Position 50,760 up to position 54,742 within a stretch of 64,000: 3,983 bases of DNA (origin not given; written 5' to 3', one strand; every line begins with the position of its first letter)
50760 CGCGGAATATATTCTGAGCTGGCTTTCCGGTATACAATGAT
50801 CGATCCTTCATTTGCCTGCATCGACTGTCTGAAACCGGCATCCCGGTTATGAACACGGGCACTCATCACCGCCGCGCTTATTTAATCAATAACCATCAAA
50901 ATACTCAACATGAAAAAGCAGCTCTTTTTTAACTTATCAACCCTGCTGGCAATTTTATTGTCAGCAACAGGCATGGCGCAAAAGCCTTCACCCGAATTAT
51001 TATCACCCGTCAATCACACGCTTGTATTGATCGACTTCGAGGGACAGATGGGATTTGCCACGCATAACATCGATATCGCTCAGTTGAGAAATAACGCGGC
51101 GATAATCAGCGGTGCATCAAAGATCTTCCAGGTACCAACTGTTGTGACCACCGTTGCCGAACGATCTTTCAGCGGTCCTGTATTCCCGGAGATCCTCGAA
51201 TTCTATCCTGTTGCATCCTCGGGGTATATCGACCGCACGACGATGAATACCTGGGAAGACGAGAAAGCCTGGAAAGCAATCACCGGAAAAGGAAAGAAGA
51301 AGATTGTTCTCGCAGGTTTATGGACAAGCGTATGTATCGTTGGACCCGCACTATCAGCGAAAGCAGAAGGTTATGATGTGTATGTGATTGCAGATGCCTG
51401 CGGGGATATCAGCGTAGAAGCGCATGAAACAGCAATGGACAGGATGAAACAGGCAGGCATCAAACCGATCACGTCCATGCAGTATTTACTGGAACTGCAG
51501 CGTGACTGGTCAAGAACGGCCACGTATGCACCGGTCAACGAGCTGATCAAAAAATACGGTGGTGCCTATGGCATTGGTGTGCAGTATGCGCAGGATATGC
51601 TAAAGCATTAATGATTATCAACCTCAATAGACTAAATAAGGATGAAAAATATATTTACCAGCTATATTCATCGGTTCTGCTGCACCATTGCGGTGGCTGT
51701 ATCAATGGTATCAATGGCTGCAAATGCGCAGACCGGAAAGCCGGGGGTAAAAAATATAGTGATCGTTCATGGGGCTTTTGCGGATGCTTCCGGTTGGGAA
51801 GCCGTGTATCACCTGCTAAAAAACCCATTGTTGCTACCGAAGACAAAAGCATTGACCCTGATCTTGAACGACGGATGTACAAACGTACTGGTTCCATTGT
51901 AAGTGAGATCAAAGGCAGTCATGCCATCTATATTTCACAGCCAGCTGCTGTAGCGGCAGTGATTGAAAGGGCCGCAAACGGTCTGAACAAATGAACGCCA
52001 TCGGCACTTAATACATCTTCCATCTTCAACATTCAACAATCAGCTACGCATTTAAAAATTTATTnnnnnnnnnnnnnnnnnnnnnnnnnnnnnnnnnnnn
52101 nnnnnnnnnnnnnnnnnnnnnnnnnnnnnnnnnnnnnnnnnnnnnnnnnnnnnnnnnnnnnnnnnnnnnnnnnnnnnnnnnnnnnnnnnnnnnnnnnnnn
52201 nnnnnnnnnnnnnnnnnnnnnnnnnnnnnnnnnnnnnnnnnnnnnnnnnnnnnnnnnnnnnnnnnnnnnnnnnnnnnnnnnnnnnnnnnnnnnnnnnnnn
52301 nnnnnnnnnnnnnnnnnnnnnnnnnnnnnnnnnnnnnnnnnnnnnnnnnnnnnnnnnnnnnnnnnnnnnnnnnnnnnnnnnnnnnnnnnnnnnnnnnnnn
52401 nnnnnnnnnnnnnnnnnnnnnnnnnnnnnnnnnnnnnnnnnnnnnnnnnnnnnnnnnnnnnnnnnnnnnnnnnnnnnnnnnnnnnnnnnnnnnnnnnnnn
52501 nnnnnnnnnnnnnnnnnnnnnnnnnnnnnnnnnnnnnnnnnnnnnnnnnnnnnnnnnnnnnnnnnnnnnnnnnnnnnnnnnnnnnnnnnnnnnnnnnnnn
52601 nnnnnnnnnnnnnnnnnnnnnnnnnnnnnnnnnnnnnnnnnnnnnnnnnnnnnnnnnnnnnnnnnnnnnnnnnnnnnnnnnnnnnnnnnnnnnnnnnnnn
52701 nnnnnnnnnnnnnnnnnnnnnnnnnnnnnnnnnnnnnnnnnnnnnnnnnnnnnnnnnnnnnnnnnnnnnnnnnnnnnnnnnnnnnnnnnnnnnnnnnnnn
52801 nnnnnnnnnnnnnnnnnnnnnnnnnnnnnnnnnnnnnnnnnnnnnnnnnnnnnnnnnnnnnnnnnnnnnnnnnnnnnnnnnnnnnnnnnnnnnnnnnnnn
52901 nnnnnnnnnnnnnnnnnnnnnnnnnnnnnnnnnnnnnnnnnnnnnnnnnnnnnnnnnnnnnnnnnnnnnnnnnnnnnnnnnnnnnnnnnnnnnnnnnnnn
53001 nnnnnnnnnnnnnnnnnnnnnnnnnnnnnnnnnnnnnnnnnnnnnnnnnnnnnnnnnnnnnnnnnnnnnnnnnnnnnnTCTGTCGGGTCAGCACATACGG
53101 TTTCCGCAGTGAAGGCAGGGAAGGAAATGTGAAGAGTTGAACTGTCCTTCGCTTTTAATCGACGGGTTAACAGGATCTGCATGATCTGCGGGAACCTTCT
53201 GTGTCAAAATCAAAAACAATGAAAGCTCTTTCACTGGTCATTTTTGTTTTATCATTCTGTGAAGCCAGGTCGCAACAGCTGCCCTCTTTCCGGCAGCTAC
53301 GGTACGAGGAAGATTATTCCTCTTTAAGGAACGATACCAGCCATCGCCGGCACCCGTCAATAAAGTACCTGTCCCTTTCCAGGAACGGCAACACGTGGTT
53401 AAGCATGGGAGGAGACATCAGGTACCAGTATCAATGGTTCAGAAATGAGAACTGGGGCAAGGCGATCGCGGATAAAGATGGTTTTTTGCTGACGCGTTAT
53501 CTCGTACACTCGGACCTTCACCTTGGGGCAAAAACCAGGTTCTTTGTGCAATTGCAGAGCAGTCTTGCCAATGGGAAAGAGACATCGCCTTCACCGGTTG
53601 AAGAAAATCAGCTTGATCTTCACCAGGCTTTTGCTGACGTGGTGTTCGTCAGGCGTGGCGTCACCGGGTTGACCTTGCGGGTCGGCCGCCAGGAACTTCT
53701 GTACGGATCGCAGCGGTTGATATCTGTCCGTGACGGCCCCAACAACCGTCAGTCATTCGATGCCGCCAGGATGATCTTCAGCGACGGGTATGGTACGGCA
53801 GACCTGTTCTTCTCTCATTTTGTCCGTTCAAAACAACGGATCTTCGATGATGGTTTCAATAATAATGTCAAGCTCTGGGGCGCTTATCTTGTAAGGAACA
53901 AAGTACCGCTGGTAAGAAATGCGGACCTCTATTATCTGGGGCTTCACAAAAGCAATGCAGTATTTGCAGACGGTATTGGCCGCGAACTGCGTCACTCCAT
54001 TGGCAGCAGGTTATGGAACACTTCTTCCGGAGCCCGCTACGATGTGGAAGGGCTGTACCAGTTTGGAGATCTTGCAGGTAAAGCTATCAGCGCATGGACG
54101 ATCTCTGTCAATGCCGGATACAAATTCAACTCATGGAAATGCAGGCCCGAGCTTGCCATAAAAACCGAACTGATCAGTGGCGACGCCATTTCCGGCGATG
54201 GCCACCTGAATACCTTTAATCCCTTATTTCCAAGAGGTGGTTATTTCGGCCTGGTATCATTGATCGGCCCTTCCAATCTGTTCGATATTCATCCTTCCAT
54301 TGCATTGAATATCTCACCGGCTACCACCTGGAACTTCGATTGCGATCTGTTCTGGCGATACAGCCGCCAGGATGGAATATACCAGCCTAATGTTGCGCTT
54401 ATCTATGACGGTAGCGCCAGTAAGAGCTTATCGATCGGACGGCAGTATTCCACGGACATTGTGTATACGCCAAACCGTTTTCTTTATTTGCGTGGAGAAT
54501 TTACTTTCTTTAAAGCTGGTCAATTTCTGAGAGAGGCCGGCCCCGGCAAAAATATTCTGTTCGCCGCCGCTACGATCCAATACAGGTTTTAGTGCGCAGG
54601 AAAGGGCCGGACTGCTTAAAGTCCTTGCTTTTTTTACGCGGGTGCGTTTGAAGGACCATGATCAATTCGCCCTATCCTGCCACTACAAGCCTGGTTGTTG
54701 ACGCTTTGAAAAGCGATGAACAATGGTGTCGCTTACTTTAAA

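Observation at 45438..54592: Module 2: a rearranged paralogous copy of the kinase/sigma54-activator/hydrolase/isochorismatase unit, plus a porin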

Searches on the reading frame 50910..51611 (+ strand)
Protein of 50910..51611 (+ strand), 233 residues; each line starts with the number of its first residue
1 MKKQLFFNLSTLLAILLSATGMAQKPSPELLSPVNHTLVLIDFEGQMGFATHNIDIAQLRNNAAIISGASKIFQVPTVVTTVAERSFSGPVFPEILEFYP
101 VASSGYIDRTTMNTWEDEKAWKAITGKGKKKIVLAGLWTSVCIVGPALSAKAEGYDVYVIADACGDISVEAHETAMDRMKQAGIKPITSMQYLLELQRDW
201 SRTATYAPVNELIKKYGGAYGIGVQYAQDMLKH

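Call 3: search_protein_families(library=pfam, proteins=[window:50910-51611:+], max_evalue=0.01)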
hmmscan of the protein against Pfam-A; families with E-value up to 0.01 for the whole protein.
window:50910-51611:+ (233 aa): 1 family
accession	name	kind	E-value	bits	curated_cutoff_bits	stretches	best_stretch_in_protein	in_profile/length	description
PF00857.26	Isochorismatase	-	7.4e-24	85.2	27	1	38-189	3-173/175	Isochorismatase domain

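Call 10: search_protein_families(library=ncbifam, proteins=[window:50910-51611:+], max_evalue=0.001)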
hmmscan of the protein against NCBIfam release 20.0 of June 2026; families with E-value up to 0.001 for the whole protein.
window:50910-51611:+ (233 aa): 4 families
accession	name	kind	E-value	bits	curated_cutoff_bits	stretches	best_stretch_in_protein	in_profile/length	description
NF041461.1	C_hydro_YcaC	equivalog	6.9e-36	123.7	310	1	35-202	9-175/201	isochorismate family cysteine hydrolase YcaC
NF008623.0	PRK11609.1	equivalog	4.6e-05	23.3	174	1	129-191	143-207/213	bifunctional nicotinamidase/pyrazinamidase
NF050097.1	BiurAmidohydBiuH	equivalog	6.8e-05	22.4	370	1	96-181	118-203/221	biuret amidohydrolase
NF008517.0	PRK11440.1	equivalog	0.00034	20.6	195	0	127-179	119-171/188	hydrolase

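Call 13: find_related_loci(query=A2, collection=genome_contigs, flank=10000)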
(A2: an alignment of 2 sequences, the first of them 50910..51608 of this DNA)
Query A2 (233 aa) in genome_contigs; peptide patterns used: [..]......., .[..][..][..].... (x = any residue, [..] = any of these).
111 stretches matched a pattern; 65 encode a relative of the query (tblastn E <= 1e-3); 65 distinct loci.
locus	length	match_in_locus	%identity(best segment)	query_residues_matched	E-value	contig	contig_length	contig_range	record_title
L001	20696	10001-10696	75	1-233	3e-118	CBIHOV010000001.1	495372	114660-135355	MAG TPA_asm: uncultured Paraflavitalea sp. isolate SRR18156208_binner12_Refined_9 genome assembly, contig: ERZ27336868.1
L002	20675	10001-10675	74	9-233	8e-115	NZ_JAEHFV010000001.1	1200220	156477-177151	Flavobacterium agrisoli strain SE-1-e NODE_1_length_1200220_cov_40.681779, whole genome shotgun sequence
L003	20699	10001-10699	72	1-233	1e-114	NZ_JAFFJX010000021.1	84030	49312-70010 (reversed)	Longitalea arenae strain SYSU D01084 Scaffold20_1, whole genome shotgun sequence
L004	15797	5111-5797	73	1-233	2e-113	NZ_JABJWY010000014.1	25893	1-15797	Sphingobacterium prati strain arapr2 656, whole genome shotgun sequence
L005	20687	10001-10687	73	1-233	2e-113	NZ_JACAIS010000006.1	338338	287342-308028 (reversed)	Sphingobacterium sp. N143 NODE_6_length_338338_cov_113.059859, whole genome shotgun sequence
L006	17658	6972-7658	72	1-233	7e-113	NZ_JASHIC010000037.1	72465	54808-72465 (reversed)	Flectobacillus longus strain LYT7W LYT7W_ctg037, whole genome shotgun sequence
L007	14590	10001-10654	76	16-233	5e-113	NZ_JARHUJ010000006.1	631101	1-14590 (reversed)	Paraflavitalea sp. CAU 1676 contig6, whole genome shotgun sequence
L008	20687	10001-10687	72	1-233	1e-112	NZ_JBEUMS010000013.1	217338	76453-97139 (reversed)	Arcicella rosea strain DSM 21163 Ga0480232_13, whole genome shotgun sequence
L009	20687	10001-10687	72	1-233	1e-112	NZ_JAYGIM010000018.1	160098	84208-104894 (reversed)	Arcicella lustrica strain DC25W DC25W_ctg18, whole genome shotgun sequence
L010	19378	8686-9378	72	1-233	4e-112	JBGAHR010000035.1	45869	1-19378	MAG: Chitinophagaceae bacterium isolate MAG_MBR_H125.058 MBRH125-58_opera_contig_2249, whole genome shotgun sequence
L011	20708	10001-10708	70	2-233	3e-112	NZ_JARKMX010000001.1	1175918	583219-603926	Paraflavitalea pollutisoli strain H1-2-19X velvet_auto_105_1, whole genome shotgun sequence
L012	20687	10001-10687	73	1-233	1e-111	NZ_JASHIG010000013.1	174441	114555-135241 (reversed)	Flectobacillus roseus strain LMG 24501 MS24501_ctg013, whole genome shotgun sequence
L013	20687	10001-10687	71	1-233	2e-111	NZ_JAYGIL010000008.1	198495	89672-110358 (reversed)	Arcicella gelida strain DC2W DC2W_ctg008, whole genome shotgun sequence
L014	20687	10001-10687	72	1-233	2e-111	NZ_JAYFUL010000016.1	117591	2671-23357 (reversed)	Arcicella aquatica strain LMG 21963 Arcicellaaquatica_MS21963_ctg016, whole genome shotgun sequence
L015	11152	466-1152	72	1-233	5e-111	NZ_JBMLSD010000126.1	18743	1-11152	MAG: Flectobacillus sp. isolate LE_464094 NODE_3938_length_18743_cov_34.743632, whole genome shotgun sequence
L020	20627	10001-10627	77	25-233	3e-110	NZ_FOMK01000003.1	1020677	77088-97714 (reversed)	Chitinophaga sp. CF118, whole genome shotgun sequence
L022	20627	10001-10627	74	25-233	2e-109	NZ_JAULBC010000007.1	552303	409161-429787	Danxiaibacter flavus strain SYSU DXS3180 NODE_7_length_552303_cov_56.405408, whole genome shotgun sequence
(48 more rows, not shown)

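Call 15: find_encoding_contigs(protein=window:50910-51611:+, flank=10000, max_places=6)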
Protein window:50910-51611:+ (233 aa): 1 contig read that carries it; 1 place shown.
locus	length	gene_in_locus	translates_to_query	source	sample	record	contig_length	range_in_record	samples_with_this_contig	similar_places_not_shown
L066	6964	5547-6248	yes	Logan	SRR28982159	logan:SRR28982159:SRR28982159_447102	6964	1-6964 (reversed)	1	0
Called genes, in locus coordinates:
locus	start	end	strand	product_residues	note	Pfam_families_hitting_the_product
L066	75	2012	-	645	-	PF00072:Response_reg, PF00158:Sigma54_activat, PF14532:Sigma54_activ_2, PF07728:AAA_5, PF25601:AAA_lid_14, PF02954:HTH_8 (weak)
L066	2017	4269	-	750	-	PF07719:TPR_2 (faint), PF13181:TPR_8 (faint), PF13374:TPR_10 (faint), PF13424:TPR_12, PF07568:HisKA_2, PF02518:HATPase_c, PF13581:HATPase_c_2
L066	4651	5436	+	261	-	PF00561:Abhydrolase_1 (faint), PF12146:Hydrolase_4 (faint), PF12697:Abhydrolase_6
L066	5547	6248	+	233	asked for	PF00857:Isochorismatase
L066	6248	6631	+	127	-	-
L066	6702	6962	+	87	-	?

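Call 27: search_protein_families(library=pfam, proteins=[L020:12829-14670:+, L022:14727-15161:+, L020:15131-15604:+, L020:15611-16285:+, L020:12121-12822:+, L013:14399-15337:+, L002:9429-9959:+, L010:17624-18337:+, L002:7541-8362:+, L003:8978-9961:+], max_evalue=0.001)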
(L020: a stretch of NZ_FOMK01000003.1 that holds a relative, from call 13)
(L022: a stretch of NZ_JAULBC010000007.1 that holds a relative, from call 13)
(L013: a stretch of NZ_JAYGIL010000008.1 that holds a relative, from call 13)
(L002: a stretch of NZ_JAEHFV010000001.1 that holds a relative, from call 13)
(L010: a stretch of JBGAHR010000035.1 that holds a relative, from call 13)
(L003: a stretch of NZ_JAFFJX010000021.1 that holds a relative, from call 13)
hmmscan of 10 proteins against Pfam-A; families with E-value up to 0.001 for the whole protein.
L020:12829-14670:+ (613 aa): 2 families
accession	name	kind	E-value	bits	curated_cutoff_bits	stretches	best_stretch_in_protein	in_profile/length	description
PF07969.17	Amidohydro_3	-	8.1e-130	434.9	29.7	1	48-530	3-472/472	Amidohydrolase family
PF01979.26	Amidohydro_1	-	2.3e-08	34.1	25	1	319-529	136-345/345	Amidohydrolase family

L022:14727-15161:+ (144 aa): 1 family
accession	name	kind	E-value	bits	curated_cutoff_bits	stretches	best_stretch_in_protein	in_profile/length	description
PF07681.17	DoxX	-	4e-08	34.2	23.6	1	21-104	1-85/85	DoxX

L020:15131-15604:+ (157 aa): 1 family
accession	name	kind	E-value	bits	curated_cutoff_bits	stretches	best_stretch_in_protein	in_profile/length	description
PF00210.30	Ferritin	-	9.6e-24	84.4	24.5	1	19-157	4-137/142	Ferritin-like domain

L020:15611-16285:+ (224 aa): 1 family
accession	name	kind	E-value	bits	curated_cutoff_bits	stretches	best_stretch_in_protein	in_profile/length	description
PF06912.16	DUF1275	-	1.1e-33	117.1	25.4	1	11-216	2-191/193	Protein of unknown function (DUF1275)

L020:12121-12822:+ (233 aa): 1 family
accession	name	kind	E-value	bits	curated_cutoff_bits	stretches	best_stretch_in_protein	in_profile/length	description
PF02789.23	Peptidase_M17_N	-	7.5e-11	42.5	23.4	1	77-176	14-112/129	Cytosol aminopeptidase family, N-terminal domain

L013:14399-15337:+ (312 aa): 1 family
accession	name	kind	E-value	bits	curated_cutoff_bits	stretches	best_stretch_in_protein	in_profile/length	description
PF00903.31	Glyoxalase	-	2.2e-16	60.8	20.6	2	7-129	1-120/121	Glyoxalase/Bleomycin resistance protein/Dioxygenase superfamily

L002:9429-9959:+ (176 aa): 1 family
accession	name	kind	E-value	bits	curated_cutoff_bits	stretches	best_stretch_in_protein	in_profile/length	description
PF04264.18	YceI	-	4.5e-46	157.4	23.7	1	6-173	1-150/150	YceI-like domain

L010:17624-18337:+ (237 aa): 2 families
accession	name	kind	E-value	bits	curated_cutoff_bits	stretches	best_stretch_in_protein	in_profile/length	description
PF02678.22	Pirin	-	1.9e-28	99.1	26.1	1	13-119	8-108/108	Pirin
PF17954.7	Pirin_C_2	-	1.8e-17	63.8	22.9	1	147-231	2-85/86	Quercetinase C-terminal cupin domain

L002:7541-8362:+ (273 aa): 8 families
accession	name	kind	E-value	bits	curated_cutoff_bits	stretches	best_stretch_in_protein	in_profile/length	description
PF00561.26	Abhydrolase_1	-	2e-28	100.1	25.8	1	22-253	2-238/245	alpha/beta hydrolase fold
PF12146.15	Hydrolase_4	-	1.1e-21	77.7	27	1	23-255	7-234/239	Serine aminopeptidase, S33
PF12697.13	Abhydrolase_6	-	5.6e-17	63.6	26.3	1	23-230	1-184/217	Alpha/beta hydrolase family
PF02230.22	Abhydrolase_2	-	3.1e-05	24.3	23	0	204-265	145-211/217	Phospholipase/Carboxylesterase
PF00326.27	Peptidase_S9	-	5e-05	23.3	22.6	0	181-270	111-205/213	Prolyl oligopeptidase family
PF02129.25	Peptidase_S15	-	0.00016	21.9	23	0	161-250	177-258/262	X-Pro dipeptidyl-peptidase (S15 family)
PF20434.5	BD-FAE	-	0.00051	20.1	26.8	0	212-234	188-210/215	BD-FAE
PF08386.16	Abhydrolase_4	-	0.0006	20.3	21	0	212-270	33-90/103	TAP-like protein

L003:8978-9961:+ (327 aa): 4 families
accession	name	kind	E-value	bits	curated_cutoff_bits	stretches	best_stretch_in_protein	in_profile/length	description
PF07859.19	Abhydrolase_3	-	5.2e-64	216.3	25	1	93-299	2-208/210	alpha/beta hydrolase fold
PF20434.5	BD-FAE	-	5.6e-21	75.5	26.8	1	77-187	1-114/215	BD-FAE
PF00135.34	COesterase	-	0.00053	19.5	27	0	74-179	85-200/515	Carboxylesterase family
PF00326.27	Peptidase_S9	-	0.00074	19.5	22.6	0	139-203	44-101/213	Prolyl oligopeptidase family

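Call 36: search_solved_structures(query=window:50910-51608:+, max_evalue=0.001)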
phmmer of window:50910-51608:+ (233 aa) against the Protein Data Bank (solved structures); distinct sequences matched with E-value up to 0.001: 12.
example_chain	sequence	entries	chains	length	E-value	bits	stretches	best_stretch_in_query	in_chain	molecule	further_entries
1yac_A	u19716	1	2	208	5.8e-31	110.8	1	37-202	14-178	YCAC GENE PRODUCT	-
4wgf_A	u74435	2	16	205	6.1e-27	97.7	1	40-202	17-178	Probable hydrolase | Putative hydrolase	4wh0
8rkz_G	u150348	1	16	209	2.6e-09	40.1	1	64-216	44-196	Isochorismatase family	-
1ilw_A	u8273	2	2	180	1.6e-08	37.5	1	108-187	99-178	180 aa long hypothetical Pyrazinamidase/nicotinamidase | 180aa long hypothetical Pyrazinamidase/Nicotinamidase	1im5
8rl0_A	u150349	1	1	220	1.3e-07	34.5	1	40-214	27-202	Isochorismatase-like domain-containing protein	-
2b34_A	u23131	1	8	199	0.00011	24.9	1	31-195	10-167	MAR1 Ribonuclease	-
3hb7_A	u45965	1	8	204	0.00011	24.9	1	126-196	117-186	Isochorismatase hydrolase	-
6azo_A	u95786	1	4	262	0.00029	23.6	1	92-183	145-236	Putative amidase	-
3lqy_A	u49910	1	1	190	0.00034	23.3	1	107-172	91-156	putative isochorismatase hydrolase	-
5bk6_A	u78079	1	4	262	0.00053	22.7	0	92-183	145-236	Putative amidase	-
6azs_A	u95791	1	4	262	0.00072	22.3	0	92-183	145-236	Putative amidase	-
2wt9_A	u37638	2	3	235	0.00077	22.2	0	127-193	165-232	NICOTINAMIDASE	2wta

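Call 90: search_solved_structures(query=window:50910-51608:+, max_evalue=1e-20, show_alignments=2)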
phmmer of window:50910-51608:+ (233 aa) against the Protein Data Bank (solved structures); distinct sequences matched with E-value up to 1e-20: 2.
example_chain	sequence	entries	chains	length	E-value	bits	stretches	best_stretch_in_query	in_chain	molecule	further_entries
1yac_A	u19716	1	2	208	5.8e-31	110.8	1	37-202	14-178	YCAC GENE PRODUCT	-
4wgf_A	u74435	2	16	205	6.1e-27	97.7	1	40-202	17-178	Probable hydrolase | Putative hydrolase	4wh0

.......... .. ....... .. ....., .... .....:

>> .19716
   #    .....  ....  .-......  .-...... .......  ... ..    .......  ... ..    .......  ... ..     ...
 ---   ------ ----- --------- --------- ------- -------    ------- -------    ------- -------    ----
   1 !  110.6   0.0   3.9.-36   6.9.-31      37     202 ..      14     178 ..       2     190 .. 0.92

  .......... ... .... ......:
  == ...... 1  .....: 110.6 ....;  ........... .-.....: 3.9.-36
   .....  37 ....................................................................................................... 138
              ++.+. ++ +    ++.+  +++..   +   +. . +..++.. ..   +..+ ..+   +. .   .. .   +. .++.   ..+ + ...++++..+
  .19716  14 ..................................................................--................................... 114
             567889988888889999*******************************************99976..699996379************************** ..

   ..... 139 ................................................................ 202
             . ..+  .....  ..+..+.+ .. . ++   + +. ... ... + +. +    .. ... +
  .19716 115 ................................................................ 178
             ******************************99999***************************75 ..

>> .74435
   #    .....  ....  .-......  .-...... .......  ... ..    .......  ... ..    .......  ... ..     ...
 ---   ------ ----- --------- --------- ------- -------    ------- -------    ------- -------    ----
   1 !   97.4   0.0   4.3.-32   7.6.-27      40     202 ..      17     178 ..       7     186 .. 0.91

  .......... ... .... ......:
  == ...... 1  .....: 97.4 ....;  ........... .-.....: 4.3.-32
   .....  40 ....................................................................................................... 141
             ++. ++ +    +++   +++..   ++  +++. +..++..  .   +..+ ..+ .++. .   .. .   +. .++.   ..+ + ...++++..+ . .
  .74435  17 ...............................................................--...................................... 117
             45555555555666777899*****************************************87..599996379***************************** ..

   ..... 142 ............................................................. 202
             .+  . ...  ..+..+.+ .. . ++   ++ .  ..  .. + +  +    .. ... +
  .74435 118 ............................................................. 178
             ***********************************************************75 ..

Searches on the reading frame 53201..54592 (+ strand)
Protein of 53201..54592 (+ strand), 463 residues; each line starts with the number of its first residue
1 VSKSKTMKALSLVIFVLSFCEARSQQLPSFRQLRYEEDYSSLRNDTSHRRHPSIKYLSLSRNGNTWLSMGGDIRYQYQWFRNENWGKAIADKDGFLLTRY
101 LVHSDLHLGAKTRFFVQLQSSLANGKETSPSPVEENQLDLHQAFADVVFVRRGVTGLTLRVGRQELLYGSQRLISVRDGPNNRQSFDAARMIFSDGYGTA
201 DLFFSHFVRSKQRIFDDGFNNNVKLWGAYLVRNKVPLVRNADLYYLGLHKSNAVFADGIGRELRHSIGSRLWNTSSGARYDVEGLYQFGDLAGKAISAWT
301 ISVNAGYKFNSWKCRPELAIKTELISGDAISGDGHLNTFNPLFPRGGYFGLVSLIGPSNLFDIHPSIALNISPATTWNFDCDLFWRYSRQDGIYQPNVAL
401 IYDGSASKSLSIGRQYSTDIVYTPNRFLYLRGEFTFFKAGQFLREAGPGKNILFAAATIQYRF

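Call 3: search_protein_families(library=pfam, proteins=[window:53201-54592:+], max_evalue=0.01)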
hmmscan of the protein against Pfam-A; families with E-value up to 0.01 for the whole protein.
window:53201-54592:+ (463 aa): 1 family
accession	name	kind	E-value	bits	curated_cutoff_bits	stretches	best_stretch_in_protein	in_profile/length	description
PF13372.12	Alginate_exp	-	6.3e-61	206.8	25.2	1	66-448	2-386/395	Alginate export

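Call 10: search_protein_families(library=ncbifam, proteins=[window:53201-54592:+], max_evalue=0.001)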
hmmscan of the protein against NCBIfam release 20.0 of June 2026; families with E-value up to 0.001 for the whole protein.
window:53201-54592:+ (463 aa): 0 families

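Call 37: search_solved_structures(query=window:53201-54589:+, max_evalue=0.01)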
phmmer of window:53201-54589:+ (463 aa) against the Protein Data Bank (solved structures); distinct sequences matched with E-value up to 0.01: 0.
